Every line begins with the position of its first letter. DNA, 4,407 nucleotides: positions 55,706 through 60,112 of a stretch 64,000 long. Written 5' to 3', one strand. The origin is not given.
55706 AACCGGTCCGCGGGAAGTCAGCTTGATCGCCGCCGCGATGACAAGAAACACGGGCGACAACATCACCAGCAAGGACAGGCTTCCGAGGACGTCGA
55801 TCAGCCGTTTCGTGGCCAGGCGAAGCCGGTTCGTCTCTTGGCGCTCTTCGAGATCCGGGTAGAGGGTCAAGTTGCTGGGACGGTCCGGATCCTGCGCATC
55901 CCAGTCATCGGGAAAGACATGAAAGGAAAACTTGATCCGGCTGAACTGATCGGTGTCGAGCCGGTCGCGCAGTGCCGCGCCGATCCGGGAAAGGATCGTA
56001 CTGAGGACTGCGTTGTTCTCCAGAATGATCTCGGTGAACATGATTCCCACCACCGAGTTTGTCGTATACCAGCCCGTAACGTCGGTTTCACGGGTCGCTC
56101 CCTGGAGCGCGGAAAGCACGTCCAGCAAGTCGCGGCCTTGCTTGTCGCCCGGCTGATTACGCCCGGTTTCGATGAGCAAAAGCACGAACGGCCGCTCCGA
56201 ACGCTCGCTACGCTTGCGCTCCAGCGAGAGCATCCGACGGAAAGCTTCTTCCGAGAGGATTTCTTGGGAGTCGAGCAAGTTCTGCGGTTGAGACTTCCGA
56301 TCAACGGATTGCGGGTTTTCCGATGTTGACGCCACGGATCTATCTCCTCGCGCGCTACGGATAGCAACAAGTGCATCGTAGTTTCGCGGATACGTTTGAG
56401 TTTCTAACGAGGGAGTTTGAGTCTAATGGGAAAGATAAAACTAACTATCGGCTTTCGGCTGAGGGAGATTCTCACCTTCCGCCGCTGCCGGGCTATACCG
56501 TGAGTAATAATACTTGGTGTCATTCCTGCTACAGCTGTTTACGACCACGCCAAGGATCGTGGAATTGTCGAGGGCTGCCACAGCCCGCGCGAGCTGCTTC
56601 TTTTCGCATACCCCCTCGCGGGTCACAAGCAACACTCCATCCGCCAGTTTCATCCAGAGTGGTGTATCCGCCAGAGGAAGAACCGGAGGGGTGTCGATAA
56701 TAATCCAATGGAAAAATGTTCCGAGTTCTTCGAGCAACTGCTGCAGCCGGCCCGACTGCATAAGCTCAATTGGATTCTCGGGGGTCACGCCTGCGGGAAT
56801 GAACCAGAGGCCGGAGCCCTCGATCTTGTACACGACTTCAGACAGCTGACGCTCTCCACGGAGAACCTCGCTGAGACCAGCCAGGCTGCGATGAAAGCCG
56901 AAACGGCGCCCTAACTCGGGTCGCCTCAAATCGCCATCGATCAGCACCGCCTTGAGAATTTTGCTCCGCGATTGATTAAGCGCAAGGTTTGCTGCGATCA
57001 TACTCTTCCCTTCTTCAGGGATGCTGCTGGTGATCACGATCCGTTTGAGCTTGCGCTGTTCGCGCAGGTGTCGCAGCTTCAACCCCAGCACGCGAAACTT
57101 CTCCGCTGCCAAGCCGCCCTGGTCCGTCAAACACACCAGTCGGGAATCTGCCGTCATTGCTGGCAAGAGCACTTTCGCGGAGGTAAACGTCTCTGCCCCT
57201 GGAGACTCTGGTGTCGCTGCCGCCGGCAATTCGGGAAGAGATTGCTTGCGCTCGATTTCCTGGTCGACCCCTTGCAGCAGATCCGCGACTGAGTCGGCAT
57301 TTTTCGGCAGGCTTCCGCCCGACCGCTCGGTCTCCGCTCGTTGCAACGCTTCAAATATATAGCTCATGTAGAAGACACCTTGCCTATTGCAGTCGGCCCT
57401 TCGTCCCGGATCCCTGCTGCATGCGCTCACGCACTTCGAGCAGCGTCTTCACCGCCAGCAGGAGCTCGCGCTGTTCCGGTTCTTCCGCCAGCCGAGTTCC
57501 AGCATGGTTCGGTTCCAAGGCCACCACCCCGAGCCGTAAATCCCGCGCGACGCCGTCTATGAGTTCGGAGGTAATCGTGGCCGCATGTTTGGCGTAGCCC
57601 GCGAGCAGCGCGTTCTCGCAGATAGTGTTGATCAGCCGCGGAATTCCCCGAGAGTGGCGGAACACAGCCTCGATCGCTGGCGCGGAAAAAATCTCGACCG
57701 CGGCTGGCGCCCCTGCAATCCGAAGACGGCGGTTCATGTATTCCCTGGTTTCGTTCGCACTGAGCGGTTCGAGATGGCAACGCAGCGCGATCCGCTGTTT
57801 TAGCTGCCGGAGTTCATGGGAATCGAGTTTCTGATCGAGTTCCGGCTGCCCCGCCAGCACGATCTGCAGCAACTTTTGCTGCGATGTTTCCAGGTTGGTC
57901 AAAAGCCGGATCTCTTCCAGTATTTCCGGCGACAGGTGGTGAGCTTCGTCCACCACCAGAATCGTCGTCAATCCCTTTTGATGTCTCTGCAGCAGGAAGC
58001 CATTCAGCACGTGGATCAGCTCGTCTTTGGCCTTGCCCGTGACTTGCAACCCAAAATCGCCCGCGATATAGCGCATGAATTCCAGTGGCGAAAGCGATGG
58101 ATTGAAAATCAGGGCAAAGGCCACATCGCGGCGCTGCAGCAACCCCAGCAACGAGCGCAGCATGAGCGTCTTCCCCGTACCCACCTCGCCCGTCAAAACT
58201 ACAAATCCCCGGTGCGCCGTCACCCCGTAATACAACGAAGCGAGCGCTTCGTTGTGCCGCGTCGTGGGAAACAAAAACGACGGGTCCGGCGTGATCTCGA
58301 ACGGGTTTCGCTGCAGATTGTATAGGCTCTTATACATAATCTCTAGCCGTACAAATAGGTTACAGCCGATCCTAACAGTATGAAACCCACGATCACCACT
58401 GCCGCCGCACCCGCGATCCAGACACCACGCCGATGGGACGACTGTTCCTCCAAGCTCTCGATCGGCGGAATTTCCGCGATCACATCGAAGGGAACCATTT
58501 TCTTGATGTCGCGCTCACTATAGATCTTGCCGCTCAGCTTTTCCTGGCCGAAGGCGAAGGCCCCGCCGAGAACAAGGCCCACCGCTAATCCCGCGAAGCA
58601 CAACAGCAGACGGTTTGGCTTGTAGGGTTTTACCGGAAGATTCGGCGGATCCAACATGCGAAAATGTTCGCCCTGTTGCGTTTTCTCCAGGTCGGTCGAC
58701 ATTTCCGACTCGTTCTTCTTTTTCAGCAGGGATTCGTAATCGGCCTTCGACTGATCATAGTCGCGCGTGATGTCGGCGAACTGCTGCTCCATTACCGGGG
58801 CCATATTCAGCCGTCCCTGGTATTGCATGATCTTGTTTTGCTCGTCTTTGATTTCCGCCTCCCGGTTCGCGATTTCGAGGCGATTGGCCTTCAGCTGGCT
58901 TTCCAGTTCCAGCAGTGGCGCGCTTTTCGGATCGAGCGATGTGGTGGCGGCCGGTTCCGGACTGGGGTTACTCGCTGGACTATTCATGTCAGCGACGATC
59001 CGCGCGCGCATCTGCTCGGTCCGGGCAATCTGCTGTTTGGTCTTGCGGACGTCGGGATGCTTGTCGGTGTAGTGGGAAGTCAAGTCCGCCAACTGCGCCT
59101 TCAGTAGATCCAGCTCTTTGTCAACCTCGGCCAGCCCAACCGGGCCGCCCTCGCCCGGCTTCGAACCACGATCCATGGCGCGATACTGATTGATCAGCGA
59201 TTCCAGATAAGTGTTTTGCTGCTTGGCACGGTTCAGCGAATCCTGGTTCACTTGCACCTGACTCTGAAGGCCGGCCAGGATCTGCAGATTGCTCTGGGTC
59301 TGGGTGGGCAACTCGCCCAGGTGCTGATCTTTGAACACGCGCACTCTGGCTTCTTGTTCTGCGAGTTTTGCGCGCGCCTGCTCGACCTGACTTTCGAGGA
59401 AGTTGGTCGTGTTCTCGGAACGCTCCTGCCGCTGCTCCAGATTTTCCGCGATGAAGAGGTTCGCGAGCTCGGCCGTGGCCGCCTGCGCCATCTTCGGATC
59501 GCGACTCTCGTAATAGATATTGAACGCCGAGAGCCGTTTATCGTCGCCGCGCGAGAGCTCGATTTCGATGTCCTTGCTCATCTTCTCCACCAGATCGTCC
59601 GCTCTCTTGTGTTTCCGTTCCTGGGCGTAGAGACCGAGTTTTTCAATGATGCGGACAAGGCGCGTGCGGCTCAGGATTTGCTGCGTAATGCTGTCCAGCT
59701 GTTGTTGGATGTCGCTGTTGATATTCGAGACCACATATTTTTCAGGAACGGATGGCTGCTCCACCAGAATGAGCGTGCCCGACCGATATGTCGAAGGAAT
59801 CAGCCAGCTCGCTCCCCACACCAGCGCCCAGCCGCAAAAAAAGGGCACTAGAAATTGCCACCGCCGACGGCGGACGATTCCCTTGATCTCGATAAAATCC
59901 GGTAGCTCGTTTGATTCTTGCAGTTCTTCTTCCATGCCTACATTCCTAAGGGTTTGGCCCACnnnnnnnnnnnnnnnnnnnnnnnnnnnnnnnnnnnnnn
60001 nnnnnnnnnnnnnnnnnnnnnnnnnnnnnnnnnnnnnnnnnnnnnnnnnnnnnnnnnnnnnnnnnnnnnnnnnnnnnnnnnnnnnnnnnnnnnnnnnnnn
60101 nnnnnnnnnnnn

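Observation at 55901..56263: Priming glycosyl-phosphate transferase fused to a degenerate GGDEF-like domain that retains an RxxD I-site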

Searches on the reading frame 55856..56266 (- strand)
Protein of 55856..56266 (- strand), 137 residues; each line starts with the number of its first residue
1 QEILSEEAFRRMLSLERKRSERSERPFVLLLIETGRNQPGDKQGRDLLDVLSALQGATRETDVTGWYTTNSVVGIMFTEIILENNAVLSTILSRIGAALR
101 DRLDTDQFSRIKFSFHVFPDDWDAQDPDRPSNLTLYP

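Call 21: search_solved_structures(query=A2, max_evalue=10, show_alignments=5)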
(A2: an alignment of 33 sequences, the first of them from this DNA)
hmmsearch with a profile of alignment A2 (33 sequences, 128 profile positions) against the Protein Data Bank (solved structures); distinct sequences matched with E-value up to 10: 13.
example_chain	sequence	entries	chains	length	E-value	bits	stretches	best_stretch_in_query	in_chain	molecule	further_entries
7e6g_A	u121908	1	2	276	0.018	17.9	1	13-71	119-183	Putative GGDEF domain protein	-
6fjv_A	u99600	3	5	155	0.17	14.8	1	42-118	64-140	26S proteasome regulatory subunit N11-like protein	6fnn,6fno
4ocl_B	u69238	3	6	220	0.24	14.3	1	48-102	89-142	26S proteasome regulatory subunit RPN11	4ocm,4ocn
5w83_B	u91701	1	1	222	0.25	14.3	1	48-102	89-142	Ubiquitin carboxyl-terminal hydrolase RPN11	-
5u4p_B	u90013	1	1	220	0.25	14.3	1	48-102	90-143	26S proteasome regulatory subunit RPN11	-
4owp_B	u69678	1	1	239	0.27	14.1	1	48-102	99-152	26S proteasome regulatory subunit RPN11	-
4o8x_B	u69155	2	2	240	0.28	14.1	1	48-102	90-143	26S proteasome regulatory subunit RPN11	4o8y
6khu_A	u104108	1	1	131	0.28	14.1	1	3-96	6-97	Diguanylate cyclase/phosphodiesterase-domain containing protein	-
6fvt_V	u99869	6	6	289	0.3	14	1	48-102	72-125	Ubiquitin carboxyl-terminal hydrolase RPN11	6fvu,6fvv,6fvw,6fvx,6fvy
3jck_G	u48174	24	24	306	0.33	13.9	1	48-102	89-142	Ubiquitin carboxyl-terminal hydrolase RPN11 | 26S PROTEASOME REGULATORY SUBUNIT RPN11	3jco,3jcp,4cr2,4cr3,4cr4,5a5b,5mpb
6fju_A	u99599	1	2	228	0.39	13.7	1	42-118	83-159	26S proteasome regulatory subunit N11-like protein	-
5euh_A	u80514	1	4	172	0.42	13.5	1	8-99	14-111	Putative GGDEF domain membrane protein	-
5vfp_c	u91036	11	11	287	1.2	12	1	48-103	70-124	26S proteasome non-ATPase regulatory subunit 14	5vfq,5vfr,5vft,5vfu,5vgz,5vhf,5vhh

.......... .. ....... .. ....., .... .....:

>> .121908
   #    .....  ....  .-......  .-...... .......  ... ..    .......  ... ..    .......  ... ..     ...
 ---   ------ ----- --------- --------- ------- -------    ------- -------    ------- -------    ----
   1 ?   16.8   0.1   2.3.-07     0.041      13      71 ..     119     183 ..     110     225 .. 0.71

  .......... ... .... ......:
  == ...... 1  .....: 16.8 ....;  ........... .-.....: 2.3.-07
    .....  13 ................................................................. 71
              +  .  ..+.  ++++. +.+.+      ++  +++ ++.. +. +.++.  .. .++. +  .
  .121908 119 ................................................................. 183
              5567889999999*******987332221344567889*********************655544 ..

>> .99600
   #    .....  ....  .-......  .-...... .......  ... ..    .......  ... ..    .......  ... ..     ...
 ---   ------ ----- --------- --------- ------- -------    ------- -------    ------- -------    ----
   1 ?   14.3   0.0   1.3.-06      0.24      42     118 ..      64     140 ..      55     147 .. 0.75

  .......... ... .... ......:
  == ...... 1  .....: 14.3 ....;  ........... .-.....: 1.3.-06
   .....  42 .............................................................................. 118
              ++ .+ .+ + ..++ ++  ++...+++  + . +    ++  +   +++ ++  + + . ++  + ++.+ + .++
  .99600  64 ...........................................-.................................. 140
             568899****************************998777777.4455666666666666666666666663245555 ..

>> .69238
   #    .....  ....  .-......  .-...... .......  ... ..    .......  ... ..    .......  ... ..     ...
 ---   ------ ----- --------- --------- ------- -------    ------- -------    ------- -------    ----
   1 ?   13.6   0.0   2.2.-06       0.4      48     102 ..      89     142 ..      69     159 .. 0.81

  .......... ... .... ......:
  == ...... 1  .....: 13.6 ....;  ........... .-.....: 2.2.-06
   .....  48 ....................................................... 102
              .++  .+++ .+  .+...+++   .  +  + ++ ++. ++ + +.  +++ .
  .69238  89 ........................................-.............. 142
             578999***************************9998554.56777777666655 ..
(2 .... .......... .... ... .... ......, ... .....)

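Call 22: find_related_loci(query=A2, collection=genome_contigs, flank=6000)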
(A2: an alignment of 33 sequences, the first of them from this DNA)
Query A2 (127 aa) in genome_contigs; peptide patterns used: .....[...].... (x = any residue, [..] = any of these).
599 stretches matched a pattern (row limit reached: there are more); 599 encode a relative of the query (tblastn E <= 1e-3); the best 80 are kept; 80 distinct loci.
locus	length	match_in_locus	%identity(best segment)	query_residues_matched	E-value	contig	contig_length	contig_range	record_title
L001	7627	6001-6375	89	3-127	2e-74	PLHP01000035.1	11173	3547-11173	MAG: Acidobacteriaceae bacterium isolate bog_207 73.20110800_S1M.73_contig_314, whole genome shotgun sequence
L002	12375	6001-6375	89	3-127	4e-74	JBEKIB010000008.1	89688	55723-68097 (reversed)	MAG: Terriglobales bacterium isolate SPRUCE 290 SPRUCE_290_8, whole genome shotgun sequence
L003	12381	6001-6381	88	1-127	4e-74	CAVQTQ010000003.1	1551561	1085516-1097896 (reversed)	MAG: uncultured Acidobacteriaceae bacterium isolate MFD09222.bin.2.148 genome assembly, contig: contig_41963, whole geno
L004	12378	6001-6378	87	1-126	9e-73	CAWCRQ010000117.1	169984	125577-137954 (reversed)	MAG: uncultured Acidobacteriaceae bacterium isolate MFD03323.bin.2.104 genome assembly, contig: contig_71210, whole geno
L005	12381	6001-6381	85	1-127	3e-72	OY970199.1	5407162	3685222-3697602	MAG: uncultured Acidobacteriaceae bacterium isolate MFD04463.bin.1.15 genome assembly, chromosome: 1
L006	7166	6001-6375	85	2-126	2e-71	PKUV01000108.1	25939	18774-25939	MAG: Acidobacteriaceae bacterium isolate palsa_296 73.20120500_P39.11_contig_1670, whole genome shotgun sequence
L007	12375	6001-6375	87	2-126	4e-71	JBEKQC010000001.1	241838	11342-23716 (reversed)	MAG: Terriglobales bacterium isolate SPRUCE 479 SPRUCE_479_1, whole genome shotgun sequence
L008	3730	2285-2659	86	2-126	3e-71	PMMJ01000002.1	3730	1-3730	MAG: Acidobacteriaceae bacterium isolate fen_85 73.20100900_E1D.30_contig_78298, whole genome shotgun sequence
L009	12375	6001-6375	85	2-126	5e-71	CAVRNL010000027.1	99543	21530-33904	MAG: uncultured Acidobacteriaceae bacterium isolate MFD01223.bin.2.77 genome assembly, contig: contig_111962, whole geno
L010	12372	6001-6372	85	3-126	7e-70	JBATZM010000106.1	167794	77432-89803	MAG: Terriglobales bacterium isolate MFD10751_ilm_asm_bin86 k127_361867, whole genome shotgun sequence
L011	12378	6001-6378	83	1-126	2e-69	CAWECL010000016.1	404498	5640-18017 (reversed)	MAG: uncultured Acidobacteriaceae bacterium isolate MFD04540.bin.1.122 genome assembly, contig: contig_6757, whole genom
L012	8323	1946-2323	81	2-127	3e-69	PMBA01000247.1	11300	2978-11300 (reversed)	MAG: Acidobacteriaceae bacterium isolate fen_338 73.20120700_E3M.96_contig_251506, whole genome shotgun sequence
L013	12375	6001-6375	83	2-127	9e-69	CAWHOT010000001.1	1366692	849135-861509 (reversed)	MAG: uncultured Acidobacteriaceae bacterium isolate MFD09222.bin.1.228 genome assembly, contig: contig_36829, whole geno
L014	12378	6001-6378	78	1-126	5e-67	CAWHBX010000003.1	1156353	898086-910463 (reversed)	MAG: uncultured Acidobacteriaceae bacterium isolate MFD03726.bin.1.226 genome assembly, contig: contig_15826, whole geno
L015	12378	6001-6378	79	2-127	3e-66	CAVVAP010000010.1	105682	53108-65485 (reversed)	MAG: uncultured Acidobacteriaceae bacterium isolate MFD04540.bin.2.23 genome assembly, contig: contig_20465, whole genom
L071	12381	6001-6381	53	1-126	3e-43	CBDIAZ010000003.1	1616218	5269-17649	MAG: Acidobacteriaceae bacterium isolate 64b36fed-f3c1-4504-a5e9-2518e18b580b genome assembly, contig: contig_3, whole g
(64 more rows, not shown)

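Call 47: search_protein_representatives(alignment_id=A4)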
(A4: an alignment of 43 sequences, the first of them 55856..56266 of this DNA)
Query: 43 sequences, 174 profile positions. Proteins with E-value up to 0.001 (for the whole library): 2565; up to 1e-10: 1650; up to 1e-30: 301. The best 150 are listed.
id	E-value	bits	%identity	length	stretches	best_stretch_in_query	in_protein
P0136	4.7e-97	338.7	-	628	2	13-169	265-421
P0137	3.6e-70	251.2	-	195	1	18-170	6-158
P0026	2.0e-69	248.8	-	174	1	4-173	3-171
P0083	2.1e-69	248.7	-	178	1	4-173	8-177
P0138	7.5e-69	246.9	-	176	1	1-173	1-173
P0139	1.1e-65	236.6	-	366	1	1-172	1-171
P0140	1.2e-65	236.5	-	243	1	1-173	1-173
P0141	1.2e-64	233.2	-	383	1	1-173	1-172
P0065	9.2e-63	227.1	-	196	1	10-173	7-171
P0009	2.2e-62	225.9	-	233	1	1-173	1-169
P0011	2.9e-62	225.4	-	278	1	36-173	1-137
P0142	3.9e-62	225.0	-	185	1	10-172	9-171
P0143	2.6e-61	222.3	-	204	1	23-173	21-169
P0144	2.9e-61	222.2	-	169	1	17-163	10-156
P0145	1.4e-60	220.0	-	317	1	1-154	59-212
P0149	1.3e-57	210.3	-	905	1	14-170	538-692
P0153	1.9e-54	200.0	-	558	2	15-149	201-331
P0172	5.1e-48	179.1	-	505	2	25-167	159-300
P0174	8.7e-48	178.3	-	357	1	20-170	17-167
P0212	5.8e-41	156.1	-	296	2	94-172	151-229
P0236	5.0e-39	149.8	-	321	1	36-170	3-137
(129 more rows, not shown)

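Call 48: search_protein_families(library=pfam, proteins=[P0136, P0149, P0153, P0172, P0145, P0139, P0212, P0236, P0174], max_evalue=0.001)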
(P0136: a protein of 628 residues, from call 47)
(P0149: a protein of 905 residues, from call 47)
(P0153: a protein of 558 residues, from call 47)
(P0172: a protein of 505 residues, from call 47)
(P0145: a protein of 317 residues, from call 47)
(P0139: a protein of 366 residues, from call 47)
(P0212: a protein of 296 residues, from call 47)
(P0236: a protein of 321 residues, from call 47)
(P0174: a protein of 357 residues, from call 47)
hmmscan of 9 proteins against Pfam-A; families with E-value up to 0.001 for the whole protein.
P0136 (628 aa): 1 family
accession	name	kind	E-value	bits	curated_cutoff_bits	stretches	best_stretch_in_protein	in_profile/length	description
PF02397.22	Bac_transf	-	2.8e-64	216.4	27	1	425-622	1-178/179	Bacterial sugar transferase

P0149 (905 aa): 3 families
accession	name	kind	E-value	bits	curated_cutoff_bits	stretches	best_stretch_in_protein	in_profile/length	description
PF02397.22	Bac_transf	-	1e-66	224.3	27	1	700-899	1-178/179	Bacterial sugar transferase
PF00696.33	AA_kinase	-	5.4e-54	183.8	24.9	1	42-327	3-234/234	Amino acid kinase family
PF22468.2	ACT_9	-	7.9e-13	48.4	27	1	439-499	1-61/61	ACT domain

P0153 (558 aa): 1 family
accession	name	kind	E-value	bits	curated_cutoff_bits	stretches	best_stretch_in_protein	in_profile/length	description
PF02397.22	Bac_transf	-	7.8e-65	218.2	27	1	354-552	1-178/179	Bacterial sugar transferase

P0172 (505 aa): 1 family
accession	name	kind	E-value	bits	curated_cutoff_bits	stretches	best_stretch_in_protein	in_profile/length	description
PF02397.22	Bac_transf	-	1.9e-65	220.2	27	1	308-499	1-178/179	Bacterial sugar transferase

P0145 (317 aa): 1 family
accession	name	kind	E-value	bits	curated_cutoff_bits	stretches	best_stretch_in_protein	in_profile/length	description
PF02397.22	Bac_transf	-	9.4e-20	71.3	27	1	218-314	1-74/179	Bacterial sugar transferase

P0139 (366 aa): 1 family
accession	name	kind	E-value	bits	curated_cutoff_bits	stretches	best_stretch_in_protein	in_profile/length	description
PF02397.22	Bac_transf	-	2.3e-40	138.4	27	1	177-307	1-108/179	Bacterial sugar transferase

P0212 (296 aa): 0 families

P0236 (321 aa): 1 family
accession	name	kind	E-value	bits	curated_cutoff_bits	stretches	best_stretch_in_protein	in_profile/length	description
PF02397.22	Bac_transf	-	1e-11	45.1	27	1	229-264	63-98/179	Bacterial sugar transferase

P0174 (357 aa): 1 family
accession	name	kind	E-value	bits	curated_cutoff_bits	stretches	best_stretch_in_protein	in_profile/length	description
PF02397.22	Bac_transf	-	1.3e-16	61.1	27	1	175-238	1-64/179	Bacterial sugar transferase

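Call 61: search_protein_families(library=pfam, proteins=[L071:755-1204:+], max_evalue=0.01)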
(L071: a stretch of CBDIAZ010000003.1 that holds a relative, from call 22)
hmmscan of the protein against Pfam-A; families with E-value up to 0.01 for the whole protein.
L071:755-1204:+ (149 aa): 1 family
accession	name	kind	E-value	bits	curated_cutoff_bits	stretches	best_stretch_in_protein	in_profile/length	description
PF07238.19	PilZ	-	1.2e-07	32.4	22.5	1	46-121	6-75/102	PilZ domain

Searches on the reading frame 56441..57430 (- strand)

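Call 12: search_protein_families(library=ncbifam, proteins=[window:56441-57430:-], max_evalue=0.00001)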
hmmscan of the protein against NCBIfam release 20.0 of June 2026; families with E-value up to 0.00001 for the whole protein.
window:56441-57430:- (329 aa): 7 families
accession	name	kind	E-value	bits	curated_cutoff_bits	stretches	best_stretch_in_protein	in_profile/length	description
TIGR01007.1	eps_fam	subfamily_domain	7.3e-39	133.4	108.05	1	111-312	2-203/204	polysaccharide biosynthesis tyrosine autokinase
TIGR03018.1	pepcterm_TyrKin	hypoth_equivalog_domain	8.8e-37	126.5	230.65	1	108-298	11-207/207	XrtA-associated tyrosine autokinase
TIGR01005.1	eps_transp_fam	subfamily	3.1e-25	88.5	411.7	1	106-312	524-731/754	exopolysaccharide transport protein family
NF007350.0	PRK09841.1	equivalog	8.4e-24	83.7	1248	1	110-312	513-715/726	tyrosine-protein kinase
NF008568.0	PRK11519.1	equivalog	2.1e-23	82.4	1068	1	94-309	492-707/720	tyrosine-protein kinase Wzc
TIGR03029.1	EpsG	equivalog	2.3e-21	76.2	313.8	1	110-296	85-271/274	chain length determinant protein tyrosine kinase EpsG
TIGR01969.1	minD_arch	subfamily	1.7e-13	50.4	201.75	1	131-305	3-175/251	cell division ATPase MinD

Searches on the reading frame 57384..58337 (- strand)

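Call 12: search_protein_families(library=ncbifam, proteins=[window:57384-58337:-], max_evalue=0.00001)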
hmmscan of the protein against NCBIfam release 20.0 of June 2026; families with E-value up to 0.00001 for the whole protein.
window:57384-58337:- (317 aa): 1 family
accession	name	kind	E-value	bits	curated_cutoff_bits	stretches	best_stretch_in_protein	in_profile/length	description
TIGR03015.1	pepcterm_ATPase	hypoth_equivalog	4.5e-86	288.6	324.5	1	1-268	1-267/269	XrtA/PEP-CTERM system-associated ATPase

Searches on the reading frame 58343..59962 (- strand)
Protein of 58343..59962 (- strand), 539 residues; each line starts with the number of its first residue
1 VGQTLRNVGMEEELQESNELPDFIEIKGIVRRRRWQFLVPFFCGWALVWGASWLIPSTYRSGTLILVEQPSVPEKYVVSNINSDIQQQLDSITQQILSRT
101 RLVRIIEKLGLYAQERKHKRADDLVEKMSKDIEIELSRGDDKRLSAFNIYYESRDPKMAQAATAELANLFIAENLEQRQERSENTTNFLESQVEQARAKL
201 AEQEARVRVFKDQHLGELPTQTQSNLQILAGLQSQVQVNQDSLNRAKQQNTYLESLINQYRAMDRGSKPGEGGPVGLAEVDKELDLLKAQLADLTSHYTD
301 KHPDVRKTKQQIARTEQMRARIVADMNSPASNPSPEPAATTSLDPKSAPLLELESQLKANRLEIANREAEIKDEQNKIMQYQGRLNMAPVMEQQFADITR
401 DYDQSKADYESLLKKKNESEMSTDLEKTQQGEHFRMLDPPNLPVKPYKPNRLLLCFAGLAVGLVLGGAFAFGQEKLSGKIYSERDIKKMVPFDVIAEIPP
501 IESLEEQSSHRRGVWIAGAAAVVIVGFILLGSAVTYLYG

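Call 12: search_protein_families(library=ncbifam, proteins=[window:58343-59962:-], max_evalue=0.00001)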
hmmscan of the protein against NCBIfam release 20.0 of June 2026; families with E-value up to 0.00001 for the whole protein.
window:58343-59962:- (539 aa): 4 families
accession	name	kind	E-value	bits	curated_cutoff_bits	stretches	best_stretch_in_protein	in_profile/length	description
TIGR03007.1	pepcterm_ChnLen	equivalog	4.3e-85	285.8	278.85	1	26-530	7-492/498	XrtA system polysaccharide chain length determinant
TIGR01005.1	eps_transp_fam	subfamily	1.3e-15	56.7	411.7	1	369-501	351-480/754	exopolysaccharide transport protein family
TIGR03017.1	EpsF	equivalog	1.6e-13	50.2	422.75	1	124-498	115-443/444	chain length determinant protein EpsF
NF008568.0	PRK11519.1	equivalog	3.2e-07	28.9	1068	0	363-483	344-456/720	tyrosine-protein kinase Wzc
